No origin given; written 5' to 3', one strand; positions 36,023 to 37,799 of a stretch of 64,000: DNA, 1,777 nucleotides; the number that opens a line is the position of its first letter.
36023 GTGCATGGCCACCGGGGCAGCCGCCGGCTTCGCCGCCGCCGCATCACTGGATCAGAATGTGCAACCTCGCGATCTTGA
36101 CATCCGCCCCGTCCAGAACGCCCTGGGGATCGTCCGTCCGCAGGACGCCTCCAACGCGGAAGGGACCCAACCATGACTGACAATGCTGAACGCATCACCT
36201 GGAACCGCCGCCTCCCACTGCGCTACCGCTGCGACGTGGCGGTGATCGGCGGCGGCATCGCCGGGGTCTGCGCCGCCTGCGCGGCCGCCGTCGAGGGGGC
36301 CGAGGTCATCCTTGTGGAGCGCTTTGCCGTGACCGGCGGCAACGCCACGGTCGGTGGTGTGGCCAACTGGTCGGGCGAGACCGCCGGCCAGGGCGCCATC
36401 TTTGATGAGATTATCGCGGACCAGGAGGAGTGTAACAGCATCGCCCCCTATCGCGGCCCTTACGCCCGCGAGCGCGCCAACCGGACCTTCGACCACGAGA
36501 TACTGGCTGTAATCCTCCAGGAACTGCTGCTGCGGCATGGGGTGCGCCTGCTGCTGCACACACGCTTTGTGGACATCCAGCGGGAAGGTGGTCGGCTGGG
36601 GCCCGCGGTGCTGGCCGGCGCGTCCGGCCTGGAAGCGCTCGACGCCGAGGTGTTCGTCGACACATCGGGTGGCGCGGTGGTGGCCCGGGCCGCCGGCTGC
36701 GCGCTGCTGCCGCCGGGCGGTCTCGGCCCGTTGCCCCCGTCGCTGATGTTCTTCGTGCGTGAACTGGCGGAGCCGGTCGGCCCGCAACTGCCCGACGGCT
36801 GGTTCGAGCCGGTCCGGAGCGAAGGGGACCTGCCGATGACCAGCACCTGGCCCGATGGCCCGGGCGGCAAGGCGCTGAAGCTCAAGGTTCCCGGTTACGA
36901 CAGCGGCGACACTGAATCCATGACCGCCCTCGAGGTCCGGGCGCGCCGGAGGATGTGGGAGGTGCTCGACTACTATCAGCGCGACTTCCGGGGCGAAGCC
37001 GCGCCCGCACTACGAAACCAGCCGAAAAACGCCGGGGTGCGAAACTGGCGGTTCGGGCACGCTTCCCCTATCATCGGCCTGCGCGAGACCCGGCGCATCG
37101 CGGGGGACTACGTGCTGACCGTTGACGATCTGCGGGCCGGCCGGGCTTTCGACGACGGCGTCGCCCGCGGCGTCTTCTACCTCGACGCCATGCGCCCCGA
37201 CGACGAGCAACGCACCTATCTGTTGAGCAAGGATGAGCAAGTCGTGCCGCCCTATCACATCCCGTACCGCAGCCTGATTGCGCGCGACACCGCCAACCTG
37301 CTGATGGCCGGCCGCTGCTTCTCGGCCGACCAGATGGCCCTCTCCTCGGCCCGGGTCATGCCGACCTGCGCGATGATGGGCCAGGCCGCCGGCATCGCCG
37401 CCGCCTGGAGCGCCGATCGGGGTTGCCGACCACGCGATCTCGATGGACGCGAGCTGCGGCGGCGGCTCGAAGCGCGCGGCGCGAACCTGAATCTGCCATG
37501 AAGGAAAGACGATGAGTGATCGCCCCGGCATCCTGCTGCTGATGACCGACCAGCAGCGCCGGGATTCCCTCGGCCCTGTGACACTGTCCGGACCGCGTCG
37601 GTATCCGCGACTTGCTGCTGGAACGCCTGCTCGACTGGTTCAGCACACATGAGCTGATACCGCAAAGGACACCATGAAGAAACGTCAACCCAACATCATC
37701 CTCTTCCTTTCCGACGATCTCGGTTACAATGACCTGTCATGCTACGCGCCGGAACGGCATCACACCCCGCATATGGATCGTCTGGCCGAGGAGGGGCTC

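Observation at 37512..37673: Remnant of a sulfatase gene with an internal deletion of about 400 codons, directly upstream of an intact sulfatase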

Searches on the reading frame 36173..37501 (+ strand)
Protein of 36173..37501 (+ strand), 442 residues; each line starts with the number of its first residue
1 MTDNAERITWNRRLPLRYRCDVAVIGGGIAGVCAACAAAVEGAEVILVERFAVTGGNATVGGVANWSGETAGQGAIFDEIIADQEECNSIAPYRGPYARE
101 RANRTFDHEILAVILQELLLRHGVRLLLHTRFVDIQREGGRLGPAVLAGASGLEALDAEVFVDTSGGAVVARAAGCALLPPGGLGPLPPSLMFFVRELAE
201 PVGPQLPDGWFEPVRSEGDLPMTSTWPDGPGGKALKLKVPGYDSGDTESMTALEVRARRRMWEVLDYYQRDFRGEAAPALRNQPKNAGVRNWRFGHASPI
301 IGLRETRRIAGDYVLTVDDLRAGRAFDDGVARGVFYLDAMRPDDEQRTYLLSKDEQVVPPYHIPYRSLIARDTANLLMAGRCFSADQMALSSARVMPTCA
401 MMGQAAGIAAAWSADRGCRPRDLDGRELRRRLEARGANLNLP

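Call 5: search_protein_families(library=pfam, proteins=[window:36173-37501:+], max_evalue=0.001)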
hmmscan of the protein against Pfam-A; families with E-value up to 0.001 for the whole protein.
window:36173-37501:+ (442 aa): 8 families
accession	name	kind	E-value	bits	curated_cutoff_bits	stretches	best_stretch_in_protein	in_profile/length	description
PF12831.13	FAD_oxidored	-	4.5e-84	283.6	27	1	21-432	1-416/416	FAD dependent oxidoreductase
PF01266.30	DAO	-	2.6e-07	30.9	27.9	1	21-59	1-39/353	FAD dependent oxidoreductase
PF07992.20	Pyr_redox_2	-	2.5e-06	27.6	26.1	0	21-62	2-39/291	Pyridine nucleotide-disulphide oxidoreductase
PF00890.30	FAD_binding_2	-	3.1e-06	27.1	20.4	1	21-60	1-40/414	FAD binding domain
PF13450.12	NAD_binding_8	-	0.00021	21.9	21.9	1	24-59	1-36/68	NAD(P)-binding Rossmann-like domain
PF03486.20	HI0933_like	-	0.00021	21.3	50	1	21-60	2-41/244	HI0933-like protein Rossmann domain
PF01134.28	GIDA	-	0.00021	20.9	22.1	1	21-82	1-58/391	Glucose inhibited division protein A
PF00070.33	Pyr_redox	-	0.00058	20.8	22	0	22-50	2-30/82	Pyridine nucleotide-disulphide oxidoreductase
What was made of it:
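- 36173..37501 (+): Upstream neighbour: FAD-dependent oxidoreductase (FAD2), intact. Pfam PF12831, 4.5e-84 (call 5).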

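Call 7: find_encoding_contigs(protein=window:36173-37501:+, flank=8000, max_places=10)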
Protein window:36173-37501:+ (442 aa): no gene with exactly this product is on record in the collection.

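Call 9: find_related_loci(query=window:36173-37501:+, collection=genome_contigs, flank=10000)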
Query window:36173-37501:+ (442 aa) in genome_contigs; peptide patterns used: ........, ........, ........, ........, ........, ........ (x = any residue, [..] = any of these).
66 stretches matched a pattern; 16 encode a relative of the query (tblastn E <= 1e-3); 16 distinct loci.
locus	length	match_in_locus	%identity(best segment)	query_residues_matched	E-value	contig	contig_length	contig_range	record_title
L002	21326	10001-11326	94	1-442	0e+0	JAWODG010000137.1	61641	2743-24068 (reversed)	MAG: Candidatus Brocadiia bacterium isolate BLK5-2.bin.122 k191_2065942, whole genome shotgun sequence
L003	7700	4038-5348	76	4-441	0e+0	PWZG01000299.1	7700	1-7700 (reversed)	MAG: PVC group bacterium isolate T3Sed10_164 T3-Sed10-C25082, whole genome shotgun sequence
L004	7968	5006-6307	75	8-441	0e+0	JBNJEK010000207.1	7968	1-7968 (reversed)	MAG: Armatimonadota bacterium isolate Y23_14dBSd3.bin.89 NODE_8595_length_7968_cov_6.703901, whole genome shotgun sequen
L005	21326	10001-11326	67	4-441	2e-178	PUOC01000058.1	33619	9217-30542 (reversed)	MAG: Clostridiales bacterium isolate B1Sed10_159 B1-Sed10-C970, whole genome shotgun sequence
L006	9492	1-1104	73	73-440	3e-169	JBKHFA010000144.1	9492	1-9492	MAG: Armatimonadota bacterium isolate D1M05_3 NODE_6616_length_9492_cov_7.419413, whole genome shotgun sequence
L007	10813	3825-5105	60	1-441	7e-168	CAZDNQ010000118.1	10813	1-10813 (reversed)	MAG TPA_asm: uncultured Victivallis sp. isolate SRP089250_co1_121 genome assembly, contig: NODE_11023_length_10813_cov_4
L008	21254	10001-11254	59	3-440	1e-157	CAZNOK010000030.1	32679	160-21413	MAG TPA_asm: uncultured Verrucomicrobiota bacterium isolate SRP098346_co1_451 genome assembly, contig: NODE_893_length_3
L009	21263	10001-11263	59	7-441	4e-155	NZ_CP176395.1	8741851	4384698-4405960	Paenibacillus sp. MBLB4367 chromosome, complete genome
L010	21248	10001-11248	57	3-440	4e-154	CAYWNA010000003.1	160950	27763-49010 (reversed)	MAG TPA_asm: uncultured Pirellulaceae bacterium isolate binchicken_co65_467 genome assembly, contig: NODE_153_length_160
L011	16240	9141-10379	61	6-441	2e-153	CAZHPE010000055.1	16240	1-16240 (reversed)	MAG TPA_asm: uncultured candidatus Brocadiaceae bacterium isolate SRP308112_co1_111 genome assembly, contig: NODE_6021_l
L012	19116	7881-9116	58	8-439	7e-150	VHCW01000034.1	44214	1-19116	MAG: Verrucomicrobia bacterium isolate M_DeepCast_400m_m2_235 M_DeepCast_400m_m2_235_Ga0194112_10000885, whole genome sh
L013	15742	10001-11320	75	1-441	0e+0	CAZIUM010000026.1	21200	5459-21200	MAG TPA_asm: uncultured Lentisphaerales bacterium isolate binchicken_co139_152 genome assembly, contig: NODE_4594_length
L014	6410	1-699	90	209-441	2e-122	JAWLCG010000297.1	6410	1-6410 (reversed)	MAG: Phycisphaerae bacterium isolate 15dZY3.bin.36 NODE_11809_length_6410_cov_5.318016, whole genome shotgun sequence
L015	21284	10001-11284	61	1-441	2e-147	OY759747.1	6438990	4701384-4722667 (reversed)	MAG: Spirochaetia bacterium isolate 029c9a96-c795-42b2-9c0d-59f5314b817a genome assembly, chromosome: 1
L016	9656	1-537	61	246-441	1e-60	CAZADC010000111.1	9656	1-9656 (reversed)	MAG TPA_asm: uncultured Planctomycetaceae bacterium isolate SRP332253_co2_121 genome assembly, contig: NODE_7157_length_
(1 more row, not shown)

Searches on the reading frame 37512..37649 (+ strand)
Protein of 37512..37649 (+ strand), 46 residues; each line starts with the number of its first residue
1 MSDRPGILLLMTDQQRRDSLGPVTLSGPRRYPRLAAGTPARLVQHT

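Call 6: search_protein_families(library=pfam, proteins=[window:37512-37649:+], max_evalue=10)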
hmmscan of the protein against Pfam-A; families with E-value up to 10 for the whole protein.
seq(46 aa): 0 families
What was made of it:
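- On Gene remnant (pseudogene) by internal deletion: There is no Pfam hit (call 6).
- On Functional S1 sulfatase (PF00884): hmmscan found no family for either fragment at E up to 10 (call 6).
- Tried and rejected: Pfam on the short fragments gave nothing; they are too short (call 6).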

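Call 53: find_encoding_contigs(protein=P0152, flank=6000, max_places=3)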
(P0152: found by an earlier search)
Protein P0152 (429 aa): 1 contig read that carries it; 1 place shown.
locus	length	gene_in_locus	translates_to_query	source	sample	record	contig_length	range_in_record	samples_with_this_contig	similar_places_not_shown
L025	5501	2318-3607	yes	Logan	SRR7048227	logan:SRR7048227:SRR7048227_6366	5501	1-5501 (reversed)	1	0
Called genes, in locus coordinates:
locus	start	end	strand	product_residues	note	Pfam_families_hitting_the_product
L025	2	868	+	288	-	?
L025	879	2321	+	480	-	PF00884:Sulfatase, PF01663:Phosphodiest, PF16347:SGSH_C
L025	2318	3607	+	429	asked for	PF00884:Sulfatase, PF01663:Phosphodiest (faint)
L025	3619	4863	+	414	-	PF13088:BNR_2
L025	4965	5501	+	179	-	?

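Call 57: search_solved_structures(query=L025:879-2318:+, max_evalue=1e-10)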
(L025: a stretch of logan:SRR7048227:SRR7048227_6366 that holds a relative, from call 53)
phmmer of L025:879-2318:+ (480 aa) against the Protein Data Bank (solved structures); distinct sequences matched with E-value up to 1e-10: 69 (the best 60 are shown).
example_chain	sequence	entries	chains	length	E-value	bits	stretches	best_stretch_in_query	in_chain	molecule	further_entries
4upl_A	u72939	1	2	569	1.3e-41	146.2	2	170-477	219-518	SULFATASE FAMILY PROTEIN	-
7oz8_AAA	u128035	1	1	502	3.1e-36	128.5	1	4-462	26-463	Choline-sulfatase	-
6hr5_A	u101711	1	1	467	4.3e-34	121.4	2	167-358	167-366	Alpha-L-rhamnosidase/sulfatase (GH78)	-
5g2v_A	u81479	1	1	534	1.2e-33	119.9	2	3-111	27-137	N-ACETYLGLUCOSAMINE-6-SULFATASE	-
4upi_A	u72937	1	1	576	1.4e-33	119.7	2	166-472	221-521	SULFATASE FAMILY PROTEIN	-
9ihk_D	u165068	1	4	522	9.6e-32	113.7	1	4-473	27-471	Sulfatase_S1_30A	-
9koq_A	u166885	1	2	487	3.7e-31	111.7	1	4-344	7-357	Sulfatase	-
9s8y_A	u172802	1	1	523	1.9e-29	106.1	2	4-107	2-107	Sulfatase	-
7p24_AAA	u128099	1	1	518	4.1e-29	105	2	6-107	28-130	Mucin-desulfating sulfatase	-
7ebp_A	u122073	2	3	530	5.1e-29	104.7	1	3-107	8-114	Sulfatase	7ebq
7lha_A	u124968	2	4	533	8.9e-28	100.6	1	6-108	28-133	Exo-L-galactose-6-sulfatase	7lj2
6hhm_A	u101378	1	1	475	1.4e-26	96.6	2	3-104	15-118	Arylsulfatase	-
4uph_A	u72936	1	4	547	1.5e-26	96.6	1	256-473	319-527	SULFATASE (SULFURIC ESTER HYDROLASE) PROTEIN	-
9s03_A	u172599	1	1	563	7.4e-26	94.3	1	259-470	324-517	Putative sulfatase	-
8di0_A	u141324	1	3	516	3.8e-25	91.9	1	25-473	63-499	Arylsulfatase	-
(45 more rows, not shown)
